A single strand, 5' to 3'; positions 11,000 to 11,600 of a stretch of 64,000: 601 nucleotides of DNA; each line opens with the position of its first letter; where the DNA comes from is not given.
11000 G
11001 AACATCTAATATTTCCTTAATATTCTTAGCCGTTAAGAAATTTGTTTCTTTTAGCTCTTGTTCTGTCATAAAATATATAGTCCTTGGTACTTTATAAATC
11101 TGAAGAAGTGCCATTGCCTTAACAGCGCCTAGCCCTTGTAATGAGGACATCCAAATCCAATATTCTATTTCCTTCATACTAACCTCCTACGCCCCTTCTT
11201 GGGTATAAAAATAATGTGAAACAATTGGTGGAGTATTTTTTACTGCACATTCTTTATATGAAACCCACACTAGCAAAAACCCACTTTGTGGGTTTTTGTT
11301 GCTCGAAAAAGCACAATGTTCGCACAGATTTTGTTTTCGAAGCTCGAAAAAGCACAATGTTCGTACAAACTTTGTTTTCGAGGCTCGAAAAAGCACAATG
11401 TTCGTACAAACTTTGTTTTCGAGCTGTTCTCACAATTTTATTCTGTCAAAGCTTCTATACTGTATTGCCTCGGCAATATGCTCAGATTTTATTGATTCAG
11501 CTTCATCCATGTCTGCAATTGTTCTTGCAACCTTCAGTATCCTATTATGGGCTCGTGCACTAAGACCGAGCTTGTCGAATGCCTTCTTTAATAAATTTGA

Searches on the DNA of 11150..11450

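Call 57: search_rna_families(source=window, start=11150, end=11450, threshold=evalue, max_evalue=10)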
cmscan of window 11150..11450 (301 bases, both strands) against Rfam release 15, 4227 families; matches with E-value up to 10: 9.
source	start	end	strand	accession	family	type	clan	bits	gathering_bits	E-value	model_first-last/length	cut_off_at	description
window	11335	11434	-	RF04174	MIR4208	Gene; miRNA;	-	21.5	140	0.47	1-191/191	no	MIR4208 microRNA precursor family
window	11254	11385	-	RF01579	RUF2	Gene; sRNA;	-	19.2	90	1.7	1-154/154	no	Plasmodium RNA of unknown function RUF2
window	11269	11330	-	RF02064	STnc370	Gene; sRNA;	-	18.5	54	6.7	1-71/71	no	Enterobacterial sRNA STnc370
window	11341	11426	-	RF03362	mir-9436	Gene; miRNA;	-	18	80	0.48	1-66/66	no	mir-9436 microRNA precursor family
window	11272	11423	-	RF02901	AaHKsRNA41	Gene; sRNA;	-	17.6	97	0.058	1-187/187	no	Aggregatibacter sRNA 41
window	11286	11394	+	RF01635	ceN45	Gene; snRNA; snoRNA; HACA-box;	-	14.5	60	2.5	1-128/128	no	Caenorhabditis snoRNA ceN45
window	11218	11337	+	RF02634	EF3314_EF3315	Gene; sRNA;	-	14.4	100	0.45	1-141/141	no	Enterococcus sRNA EF3314_EF3315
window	11274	11388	-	RF02384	FasX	Gene; sRNA;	-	14.4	100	4.1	1-205/205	no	FasX small RNA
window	11336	11389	+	RF01667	rox1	Cis-reg;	-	12.9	58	9.7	1-59/59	no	Drosophila rox1 ncRNA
